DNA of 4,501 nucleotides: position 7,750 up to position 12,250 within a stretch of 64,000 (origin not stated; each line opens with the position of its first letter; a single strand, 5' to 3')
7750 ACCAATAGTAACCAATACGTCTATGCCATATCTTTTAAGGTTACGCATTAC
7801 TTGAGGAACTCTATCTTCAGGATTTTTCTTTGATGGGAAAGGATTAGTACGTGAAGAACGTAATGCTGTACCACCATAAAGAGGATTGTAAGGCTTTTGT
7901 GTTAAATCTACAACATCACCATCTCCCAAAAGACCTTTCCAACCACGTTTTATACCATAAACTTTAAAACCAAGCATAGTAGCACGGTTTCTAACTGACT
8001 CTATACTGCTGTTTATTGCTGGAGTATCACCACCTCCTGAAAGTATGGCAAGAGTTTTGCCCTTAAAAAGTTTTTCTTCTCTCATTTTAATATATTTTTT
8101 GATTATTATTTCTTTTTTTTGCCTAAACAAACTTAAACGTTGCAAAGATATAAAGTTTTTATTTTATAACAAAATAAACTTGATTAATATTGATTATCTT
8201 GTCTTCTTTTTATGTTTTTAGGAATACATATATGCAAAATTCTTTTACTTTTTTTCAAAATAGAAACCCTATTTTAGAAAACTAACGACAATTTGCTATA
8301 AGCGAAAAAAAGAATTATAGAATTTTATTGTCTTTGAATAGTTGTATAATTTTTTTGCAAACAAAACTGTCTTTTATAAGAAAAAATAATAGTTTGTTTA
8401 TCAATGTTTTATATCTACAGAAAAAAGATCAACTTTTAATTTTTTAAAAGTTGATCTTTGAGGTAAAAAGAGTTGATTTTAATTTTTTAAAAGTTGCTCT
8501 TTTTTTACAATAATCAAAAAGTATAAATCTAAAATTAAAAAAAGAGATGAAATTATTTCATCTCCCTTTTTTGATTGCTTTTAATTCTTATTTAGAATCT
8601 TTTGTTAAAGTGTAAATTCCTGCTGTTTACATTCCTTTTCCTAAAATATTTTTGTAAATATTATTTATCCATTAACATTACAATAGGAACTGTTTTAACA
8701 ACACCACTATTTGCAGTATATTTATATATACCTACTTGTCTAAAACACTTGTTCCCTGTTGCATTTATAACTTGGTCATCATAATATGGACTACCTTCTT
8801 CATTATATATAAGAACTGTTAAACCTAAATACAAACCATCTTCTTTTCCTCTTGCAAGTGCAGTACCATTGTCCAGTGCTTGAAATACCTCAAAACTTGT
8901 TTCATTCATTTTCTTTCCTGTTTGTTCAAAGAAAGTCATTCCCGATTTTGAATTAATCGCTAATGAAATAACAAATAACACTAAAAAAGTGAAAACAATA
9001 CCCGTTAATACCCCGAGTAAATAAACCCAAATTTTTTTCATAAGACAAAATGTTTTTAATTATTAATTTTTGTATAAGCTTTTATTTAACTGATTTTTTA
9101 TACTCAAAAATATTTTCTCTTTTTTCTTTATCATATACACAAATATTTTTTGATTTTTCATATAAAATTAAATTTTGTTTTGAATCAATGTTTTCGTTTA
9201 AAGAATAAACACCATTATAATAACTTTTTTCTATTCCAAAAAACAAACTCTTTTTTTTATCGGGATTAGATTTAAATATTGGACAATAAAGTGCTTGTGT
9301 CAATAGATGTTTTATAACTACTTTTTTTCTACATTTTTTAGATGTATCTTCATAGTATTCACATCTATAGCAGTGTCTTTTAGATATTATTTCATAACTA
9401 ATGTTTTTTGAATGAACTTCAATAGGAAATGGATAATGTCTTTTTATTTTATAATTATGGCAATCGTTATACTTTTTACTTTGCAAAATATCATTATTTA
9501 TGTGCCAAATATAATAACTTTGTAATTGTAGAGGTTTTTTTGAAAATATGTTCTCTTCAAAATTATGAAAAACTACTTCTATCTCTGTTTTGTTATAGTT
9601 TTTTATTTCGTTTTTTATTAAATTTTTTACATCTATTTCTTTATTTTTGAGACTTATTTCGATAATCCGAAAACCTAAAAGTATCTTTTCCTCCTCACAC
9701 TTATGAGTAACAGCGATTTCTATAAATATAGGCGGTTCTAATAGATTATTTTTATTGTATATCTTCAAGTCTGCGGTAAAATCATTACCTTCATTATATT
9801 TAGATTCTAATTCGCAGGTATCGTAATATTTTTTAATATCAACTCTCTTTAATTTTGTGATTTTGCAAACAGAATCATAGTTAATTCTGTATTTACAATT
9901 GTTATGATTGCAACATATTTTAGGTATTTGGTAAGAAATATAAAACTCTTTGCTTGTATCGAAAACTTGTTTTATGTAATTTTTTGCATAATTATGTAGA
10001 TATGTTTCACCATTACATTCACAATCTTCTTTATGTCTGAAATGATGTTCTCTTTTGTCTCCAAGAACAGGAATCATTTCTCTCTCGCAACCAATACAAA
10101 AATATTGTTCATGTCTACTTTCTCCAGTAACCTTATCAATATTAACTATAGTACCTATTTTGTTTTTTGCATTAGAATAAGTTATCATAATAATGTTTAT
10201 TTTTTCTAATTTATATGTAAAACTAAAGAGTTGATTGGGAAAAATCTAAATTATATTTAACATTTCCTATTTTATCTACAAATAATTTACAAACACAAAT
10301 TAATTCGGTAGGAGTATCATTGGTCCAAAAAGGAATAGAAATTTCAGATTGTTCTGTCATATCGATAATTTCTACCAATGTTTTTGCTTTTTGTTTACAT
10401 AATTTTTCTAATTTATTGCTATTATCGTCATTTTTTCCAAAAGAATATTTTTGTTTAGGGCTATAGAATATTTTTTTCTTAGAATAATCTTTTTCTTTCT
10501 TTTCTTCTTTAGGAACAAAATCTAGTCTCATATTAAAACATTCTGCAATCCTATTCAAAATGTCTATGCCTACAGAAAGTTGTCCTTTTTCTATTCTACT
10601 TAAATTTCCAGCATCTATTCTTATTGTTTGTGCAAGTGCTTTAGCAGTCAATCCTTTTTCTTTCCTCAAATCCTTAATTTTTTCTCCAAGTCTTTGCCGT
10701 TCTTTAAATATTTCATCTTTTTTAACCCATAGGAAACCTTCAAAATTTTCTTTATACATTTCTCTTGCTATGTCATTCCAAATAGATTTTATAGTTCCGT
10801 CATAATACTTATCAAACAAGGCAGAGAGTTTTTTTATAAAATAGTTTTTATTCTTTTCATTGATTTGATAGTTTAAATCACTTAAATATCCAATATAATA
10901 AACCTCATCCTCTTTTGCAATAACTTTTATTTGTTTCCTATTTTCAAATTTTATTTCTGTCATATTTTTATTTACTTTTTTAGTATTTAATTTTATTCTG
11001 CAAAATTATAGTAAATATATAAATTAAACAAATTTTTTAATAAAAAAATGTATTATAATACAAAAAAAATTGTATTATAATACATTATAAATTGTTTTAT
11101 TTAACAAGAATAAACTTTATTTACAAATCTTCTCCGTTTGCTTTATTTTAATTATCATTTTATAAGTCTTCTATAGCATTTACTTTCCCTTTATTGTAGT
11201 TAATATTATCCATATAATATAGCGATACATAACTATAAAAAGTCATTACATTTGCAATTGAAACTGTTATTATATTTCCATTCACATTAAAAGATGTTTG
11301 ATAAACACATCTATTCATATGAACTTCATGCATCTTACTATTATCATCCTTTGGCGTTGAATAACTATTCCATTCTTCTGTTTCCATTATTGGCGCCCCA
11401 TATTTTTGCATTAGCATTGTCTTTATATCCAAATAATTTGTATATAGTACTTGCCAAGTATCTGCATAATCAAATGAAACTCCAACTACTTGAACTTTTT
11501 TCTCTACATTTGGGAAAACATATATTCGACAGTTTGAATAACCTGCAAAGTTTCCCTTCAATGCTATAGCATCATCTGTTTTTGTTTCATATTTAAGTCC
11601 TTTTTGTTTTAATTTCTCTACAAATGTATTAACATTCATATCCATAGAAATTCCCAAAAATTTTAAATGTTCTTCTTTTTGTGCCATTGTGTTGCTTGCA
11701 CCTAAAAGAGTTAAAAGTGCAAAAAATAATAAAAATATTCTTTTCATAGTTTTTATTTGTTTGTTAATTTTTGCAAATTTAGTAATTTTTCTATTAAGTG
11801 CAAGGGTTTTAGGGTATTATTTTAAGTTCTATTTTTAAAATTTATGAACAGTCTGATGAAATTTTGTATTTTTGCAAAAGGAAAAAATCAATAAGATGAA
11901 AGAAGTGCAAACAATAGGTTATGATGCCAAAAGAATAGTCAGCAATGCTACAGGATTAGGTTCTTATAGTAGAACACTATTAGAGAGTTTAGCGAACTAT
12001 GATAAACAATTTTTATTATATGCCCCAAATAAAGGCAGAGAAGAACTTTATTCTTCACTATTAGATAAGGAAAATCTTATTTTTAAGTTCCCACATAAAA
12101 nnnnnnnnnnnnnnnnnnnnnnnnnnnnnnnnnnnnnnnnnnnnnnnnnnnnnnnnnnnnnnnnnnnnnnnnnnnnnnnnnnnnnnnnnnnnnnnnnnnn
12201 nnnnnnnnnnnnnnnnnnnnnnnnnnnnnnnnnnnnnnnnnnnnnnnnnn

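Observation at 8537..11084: AT-rich three-gene cassette: XRE-HTH multidomain protein + CoiA-like Zn-ribbon/PD-(D/E)xK nuclease + single-pass membrane protein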

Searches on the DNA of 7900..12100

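Call 88: search_rna_families(source=window, start=7900, end=12100, threshold=evalue, max_evalue=1)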
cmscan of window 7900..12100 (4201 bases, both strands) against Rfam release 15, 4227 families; matches with E-value up to 1: 0.
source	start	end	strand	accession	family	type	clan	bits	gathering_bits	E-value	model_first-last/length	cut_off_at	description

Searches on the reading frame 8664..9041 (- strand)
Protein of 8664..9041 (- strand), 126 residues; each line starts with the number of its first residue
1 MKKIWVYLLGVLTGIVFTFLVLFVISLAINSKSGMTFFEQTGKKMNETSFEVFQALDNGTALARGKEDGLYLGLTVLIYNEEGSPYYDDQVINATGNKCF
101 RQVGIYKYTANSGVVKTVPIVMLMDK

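Call 3: search_protein_families(library=pfam, proteins=[window:8664-9041:-], max_evalue=1)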
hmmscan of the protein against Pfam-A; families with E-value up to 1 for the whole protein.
window:8664-9041:- (126 aa): 3 families
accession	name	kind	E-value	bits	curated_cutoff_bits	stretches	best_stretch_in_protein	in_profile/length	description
PF07120.17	DUF1376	-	0.073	13.9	30.1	1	55-92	9-46/86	Protein of unknown function (DUF1376)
PF04277.18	OAD_gamma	-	0.11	13.7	27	1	11-47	7-43/76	Oxaloacetate decarboxylase, gamma chain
PF02397.22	Bac_transf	-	0.15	12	27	1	8-53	6-52/179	Bacterial sugar transferase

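Call 4: search_protein_families(library=padloc, proteins=[window:8664-9041:-], max_evalue=1)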
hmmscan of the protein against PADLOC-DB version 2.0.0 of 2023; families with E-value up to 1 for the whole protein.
window:8664-9041:- (126 aa): 0 families

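Call 5: search_protein_families(library=ncbifam, proteins=[window:8664-9041:-], max_evalue=1)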
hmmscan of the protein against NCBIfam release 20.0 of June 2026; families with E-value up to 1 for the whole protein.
window:8664-9041:- (126 aa): 2 families
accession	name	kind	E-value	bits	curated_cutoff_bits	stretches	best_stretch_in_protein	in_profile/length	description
NF033094.0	HK_VanS_O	exception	0.043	13.1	720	1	25-77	258-311/345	vancomycin resistance histidine kinase VanS-O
NF006750.0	PRK09272.1-3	equivalog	0.067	13.5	101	1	4-35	55-86/112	hypothetical protein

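Call 75: find_homologous_proteins(query=window:8664-9041:-, max_evalue=0.001)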
Query window:8664-9041:- (126 aa): 301 proteins with E <= 0.001 among 310 candidates; the best 120 are listed.
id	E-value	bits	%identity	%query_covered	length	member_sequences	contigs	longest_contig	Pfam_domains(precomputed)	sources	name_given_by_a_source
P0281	1.0e-75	269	99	100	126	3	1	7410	-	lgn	-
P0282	1.6e-44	169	62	100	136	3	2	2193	-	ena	-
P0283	7.3e-44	166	60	100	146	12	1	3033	-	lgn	-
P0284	8.6e-44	166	59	100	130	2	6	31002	-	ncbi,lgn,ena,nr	ncbi:MAG: hypothetical protein J6V54_03045 [Bacteroidales bacterium]|nr:hypothetical protein [Bacter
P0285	2.2e-43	165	62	99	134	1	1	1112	-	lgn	-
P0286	4.0e-43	164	62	100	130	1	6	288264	-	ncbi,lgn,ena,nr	ncbi:MAG: hypothetical protein J6T88_04475 [Bacteroidales bacterium]|nr:hypothetical protein [Bacter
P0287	4.2e-43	164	61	100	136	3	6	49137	-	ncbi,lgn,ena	-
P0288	4.7e-43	164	59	99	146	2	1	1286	-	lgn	-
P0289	6.1e-43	163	60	99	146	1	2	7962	-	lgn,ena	-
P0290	8.8e-43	163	59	100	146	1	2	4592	-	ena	-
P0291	1.3e-42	162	59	100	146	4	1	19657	-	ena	-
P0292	1.8e-42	162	59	99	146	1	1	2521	-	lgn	-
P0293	2.3e-42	162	58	100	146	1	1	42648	-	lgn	-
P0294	4.7e-42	161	59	100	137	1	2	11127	-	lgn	-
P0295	1.2e-41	159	56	100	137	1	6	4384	-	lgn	-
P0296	1.3e-41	159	59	100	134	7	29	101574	-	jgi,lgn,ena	jgi:hypothetical protein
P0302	4.2e-41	158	61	100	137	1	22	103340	-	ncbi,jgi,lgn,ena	jgi:hypothetical protein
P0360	1.3e-35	140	55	100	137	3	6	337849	-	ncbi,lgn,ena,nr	ncbi:MAG: hypothetical protein J6X88_11490 [Bacteroidales bacterium]|nr:hypothetical protein [Bacter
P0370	2.8e-34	135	55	100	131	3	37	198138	-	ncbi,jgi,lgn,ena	jgi:hypothetical protein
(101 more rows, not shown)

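Call 76: find_encoding_contigs(protein=P0286, flank=4000, max_places=2)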
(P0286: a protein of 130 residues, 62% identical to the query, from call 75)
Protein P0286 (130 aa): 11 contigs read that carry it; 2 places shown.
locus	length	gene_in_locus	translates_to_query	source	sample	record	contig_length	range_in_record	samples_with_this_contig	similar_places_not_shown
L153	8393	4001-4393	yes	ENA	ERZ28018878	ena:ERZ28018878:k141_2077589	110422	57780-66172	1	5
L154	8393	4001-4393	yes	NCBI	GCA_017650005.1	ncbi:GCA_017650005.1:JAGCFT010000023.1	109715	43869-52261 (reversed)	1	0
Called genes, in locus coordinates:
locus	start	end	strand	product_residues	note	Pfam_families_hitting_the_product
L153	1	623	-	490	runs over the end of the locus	PF08903:DUF1846, PF20921:DUF1846_C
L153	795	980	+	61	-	-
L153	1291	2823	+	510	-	PF00512:HisKA, PF02518:HATPase_c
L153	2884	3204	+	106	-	PF01909:NTP_transf_2, PF18765:Polbeta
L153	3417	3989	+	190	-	-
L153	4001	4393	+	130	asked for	-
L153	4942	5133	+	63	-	PF01396:Zn_ribbon_Top1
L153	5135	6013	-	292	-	PF00753:Lactamase_B, PF23023:Anti-Pycsar_Apyc1, PF12706:Lactamase_B_2 (weak)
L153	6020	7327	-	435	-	PF02667:SCFA_trans, PF03606:DcuC, PF03806:ABG_transport (weak)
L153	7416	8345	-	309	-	-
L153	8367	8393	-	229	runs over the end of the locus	-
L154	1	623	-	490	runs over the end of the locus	PF08903:DUF1846, PF20921:DUF1846_C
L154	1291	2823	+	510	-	PF00512:HisKA, PF02518:HATPase_c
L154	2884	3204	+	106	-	PF01909:NTP_transf_2, PF18765:Polbeta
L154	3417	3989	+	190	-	-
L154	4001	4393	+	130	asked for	-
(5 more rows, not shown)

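Call 77: find_encoding_contigs(protein=P0302, flank=4000, max_places=3)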
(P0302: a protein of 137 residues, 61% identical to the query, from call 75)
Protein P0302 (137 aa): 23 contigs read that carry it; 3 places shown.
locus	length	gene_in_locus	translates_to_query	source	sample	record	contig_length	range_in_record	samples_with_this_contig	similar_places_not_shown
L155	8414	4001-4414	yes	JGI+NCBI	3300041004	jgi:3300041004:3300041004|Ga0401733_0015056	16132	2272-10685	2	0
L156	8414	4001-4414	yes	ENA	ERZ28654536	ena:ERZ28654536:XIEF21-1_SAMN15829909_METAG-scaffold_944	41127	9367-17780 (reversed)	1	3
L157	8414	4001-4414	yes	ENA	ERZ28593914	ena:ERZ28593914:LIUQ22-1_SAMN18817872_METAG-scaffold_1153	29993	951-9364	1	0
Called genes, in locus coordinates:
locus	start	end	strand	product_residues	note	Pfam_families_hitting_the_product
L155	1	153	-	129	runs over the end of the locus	-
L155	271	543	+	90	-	PF12674:Zn_ribbon_2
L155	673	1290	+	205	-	PF00302:CAT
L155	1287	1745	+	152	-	-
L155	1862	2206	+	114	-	PF01066:CDP-OH_P_transf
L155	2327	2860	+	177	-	PF02525:Flavodoxin_2, PF03358:FMN_red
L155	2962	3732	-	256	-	-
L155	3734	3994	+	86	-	-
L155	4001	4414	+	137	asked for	-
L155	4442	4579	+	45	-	-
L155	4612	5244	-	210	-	PF13189:Cytidylate_kin2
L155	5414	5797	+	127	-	PF22636:FlK, PF03061:4HBT (weak)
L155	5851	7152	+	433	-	-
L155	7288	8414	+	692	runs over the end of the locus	PF02897:Peptidase_S9_N, PF00326:Peptidase_S9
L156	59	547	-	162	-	-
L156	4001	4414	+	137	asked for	-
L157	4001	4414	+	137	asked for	-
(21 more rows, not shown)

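Call 78: find_encoding_contigs(protein=P0370, flank=4000, max_places=3)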
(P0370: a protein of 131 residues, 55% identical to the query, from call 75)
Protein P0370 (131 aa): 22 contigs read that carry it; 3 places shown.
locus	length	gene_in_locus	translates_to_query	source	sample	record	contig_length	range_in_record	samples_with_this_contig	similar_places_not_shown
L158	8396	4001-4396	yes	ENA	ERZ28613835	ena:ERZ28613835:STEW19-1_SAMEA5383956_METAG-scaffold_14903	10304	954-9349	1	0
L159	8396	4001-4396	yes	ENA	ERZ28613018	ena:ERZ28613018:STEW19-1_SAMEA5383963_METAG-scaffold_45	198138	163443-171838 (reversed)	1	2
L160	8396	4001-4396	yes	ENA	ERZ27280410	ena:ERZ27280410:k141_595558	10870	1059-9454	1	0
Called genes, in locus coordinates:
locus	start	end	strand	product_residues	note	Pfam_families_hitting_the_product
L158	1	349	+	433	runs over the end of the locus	?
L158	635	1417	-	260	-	PF02265:S1-P1_nuclease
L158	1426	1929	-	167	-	-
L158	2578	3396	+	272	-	-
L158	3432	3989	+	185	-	-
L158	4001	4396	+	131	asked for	-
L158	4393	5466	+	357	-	-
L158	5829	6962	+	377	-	PF13173:AAA_14, PF13401:AAA_22 (faint), PF13635:DUF4143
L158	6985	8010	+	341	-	PF04015:DUF362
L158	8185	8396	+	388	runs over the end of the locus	PF00465:Fe-ADH, PF13685:Fe-ADH_2 (weak), PF25137:ADH_Fe_C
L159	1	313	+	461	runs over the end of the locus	PF02878:PGM_PMM_I, PF02879:PGM_PMM_II, PF02880:PGM_PMM_III, PF00408:PGM_PMM_IV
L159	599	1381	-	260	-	PF02265:S1-P1_nuclease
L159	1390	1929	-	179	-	-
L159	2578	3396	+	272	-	-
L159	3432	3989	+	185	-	-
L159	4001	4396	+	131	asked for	-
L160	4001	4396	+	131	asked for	-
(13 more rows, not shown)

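Call 80: find_encoding_contigs(protein=P0296, flank=3500, max_places=6)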
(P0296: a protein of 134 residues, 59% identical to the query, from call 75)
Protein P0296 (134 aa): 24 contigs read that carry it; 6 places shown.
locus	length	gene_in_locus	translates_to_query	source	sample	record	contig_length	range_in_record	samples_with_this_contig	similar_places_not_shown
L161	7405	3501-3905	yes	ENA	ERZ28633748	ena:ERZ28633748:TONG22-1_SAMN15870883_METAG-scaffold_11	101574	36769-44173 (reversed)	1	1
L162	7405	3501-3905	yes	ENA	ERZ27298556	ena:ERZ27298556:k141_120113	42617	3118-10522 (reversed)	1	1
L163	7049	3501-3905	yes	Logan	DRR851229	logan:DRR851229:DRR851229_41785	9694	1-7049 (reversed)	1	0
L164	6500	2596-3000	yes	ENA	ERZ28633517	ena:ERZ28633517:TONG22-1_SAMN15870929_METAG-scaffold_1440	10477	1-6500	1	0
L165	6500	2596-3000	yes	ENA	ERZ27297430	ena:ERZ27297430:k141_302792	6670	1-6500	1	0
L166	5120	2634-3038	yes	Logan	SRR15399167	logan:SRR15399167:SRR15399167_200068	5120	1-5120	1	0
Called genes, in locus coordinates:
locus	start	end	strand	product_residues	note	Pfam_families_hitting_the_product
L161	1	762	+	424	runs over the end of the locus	PF00801:PKD, PF18911:PKD_4, PF18962:Por_Secre_tail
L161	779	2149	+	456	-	PF18073:Zn_ribbon_LapB, PF13481:AAA_25, PF23442:DUF7125 (weak), PF03796:DnaB_C (faint), PF06745:ATPase, PF13401:AAA_22 (weak), PF13541:ChlI, PF05362:Lon_C (weak), +1 more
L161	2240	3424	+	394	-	PF01053:Cys_Met_Meta_PP, PF00155:Aminotran_1_2, PF06838:Met_gamma_lyase, PF01041:DegT_DnrJ_EryC1 (faint), PF01212:Beta_elim_lyase (faint), PF00266:Aminotran_5 (weak)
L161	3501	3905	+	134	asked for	-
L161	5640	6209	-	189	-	-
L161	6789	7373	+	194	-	PF02342:TerD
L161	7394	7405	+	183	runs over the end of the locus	PF02342:TerD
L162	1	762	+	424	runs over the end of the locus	PF00801:PKD, PF18911:PKD_4, PF18962:Por_Secre_tail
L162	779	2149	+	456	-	PF18073:Zn_ribbon_LapB, PF13481:AAA_25, PF23442:DUF7125 (weak), PF06745:ATPase, PF00004:AAA (weak), PF13401:AAA_22 (weak), PF13541:ChlI, PF05362:Lon_C (weak), +1 more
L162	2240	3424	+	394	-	PF01053:Cys_Met_Meta_PP, PF00155:Aminotran_1_2, PF06838:Met_gamma_lyase, PF01041:DegT_DnrJ_EryC1 (faint), PF01212:Beta_elim_lyase (faint), PF00266:Aminotran_5 (weak)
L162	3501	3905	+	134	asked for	-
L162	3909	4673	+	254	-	PF08378:NERD, PF01396:Zn_ribbon_Top1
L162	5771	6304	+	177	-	PF18291:HU-HIG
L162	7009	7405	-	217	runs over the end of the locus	-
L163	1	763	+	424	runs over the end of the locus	PF00801:PKD, PF18911:PKD_4, PF18962:Por_Secre_tail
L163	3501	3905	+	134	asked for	-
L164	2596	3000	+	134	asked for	-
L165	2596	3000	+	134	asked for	-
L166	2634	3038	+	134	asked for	-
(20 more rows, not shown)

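Call 81: find_encoding_contigs(protein=P0360, flank=3500, max_places=4)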
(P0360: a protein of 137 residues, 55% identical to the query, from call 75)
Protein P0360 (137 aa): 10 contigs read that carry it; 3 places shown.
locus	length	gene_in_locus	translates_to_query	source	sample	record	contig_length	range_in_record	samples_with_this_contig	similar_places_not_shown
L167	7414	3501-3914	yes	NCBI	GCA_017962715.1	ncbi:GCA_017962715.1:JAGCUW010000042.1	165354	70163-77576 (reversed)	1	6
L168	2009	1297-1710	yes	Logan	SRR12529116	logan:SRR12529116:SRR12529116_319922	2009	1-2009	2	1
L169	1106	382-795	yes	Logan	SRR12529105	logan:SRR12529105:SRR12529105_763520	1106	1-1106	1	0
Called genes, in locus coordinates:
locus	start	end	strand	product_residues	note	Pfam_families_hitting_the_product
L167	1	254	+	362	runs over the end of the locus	PF03739:LptF_LptG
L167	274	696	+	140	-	PF02657:SufE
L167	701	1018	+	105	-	PF01883:FeS_assembly_P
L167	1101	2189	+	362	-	PF12911:OppC_N, PF00528:BPD_transp_1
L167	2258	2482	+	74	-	-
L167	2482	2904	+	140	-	PF13470:PIN_3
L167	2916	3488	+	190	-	-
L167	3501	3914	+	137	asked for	-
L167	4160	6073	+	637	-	PF02518:HATPase_c, PF13589:HATPase_c_3, PF00183:HSP90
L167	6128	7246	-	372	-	PF13648:Lipocalin_4 (faint)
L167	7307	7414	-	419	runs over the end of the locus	PF03721:UDPG_MGDP_dh_N, PF00984:UDPG_MGDP_dh, PF03720:UDPG_MGDP_dh_C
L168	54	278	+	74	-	-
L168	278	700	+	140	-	PF13470:PIN_3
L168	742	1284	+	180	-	-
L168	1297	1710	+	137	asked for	-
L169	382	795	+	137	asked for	-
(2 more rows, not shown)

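Call 87: search_protein_families(library=phrogs, proteins=[window:8664-9041:-], max_evalue=0.001)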
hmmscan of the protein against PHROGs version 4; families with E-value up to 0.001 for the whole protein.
window:8664-9041:- (126 aa): 0 families

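Call 94: find_encoding_contigs(protein=P0281, flank=7000, max_places=4)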
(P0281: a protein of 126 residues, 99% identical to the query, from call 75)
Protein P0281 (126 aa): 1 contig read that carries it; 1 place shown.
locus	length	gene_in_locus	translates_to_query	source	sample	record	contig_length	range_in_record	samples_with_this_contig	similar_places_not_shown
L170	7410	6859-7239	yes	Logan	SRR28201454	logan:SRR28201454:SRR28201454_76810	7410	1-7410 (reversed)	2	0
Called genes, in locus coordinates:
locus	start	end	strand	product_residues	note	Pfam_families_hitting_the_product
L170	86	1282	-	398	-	PF01738:DLH (faint), PF00561:Abhydrolase_1 (weak), PF03959:FSH1 (weak), PF20434:BD-FAE (faint), PF00326:Peptidase_S9, PF12146:Hydrolase_4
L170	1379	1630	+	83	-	PF01809:YidD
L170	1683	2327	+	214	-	PF01135:PCMT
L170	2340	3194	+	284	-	PF04085:MreC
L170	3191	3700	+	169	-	-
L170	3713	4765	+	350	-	PF00245:Alk_phosphatase, PF01676:Metalloenzyme (weak), PF00245:Alk_phosphatase (weak)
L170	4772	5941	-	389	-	PF13439:Glyco_transf_4, PF20706:GT4-conflict, PF00534:Glycos_transf_1, PF13692:Glyco_trans_1_4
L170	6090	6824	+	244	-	-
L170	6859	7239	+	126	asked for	-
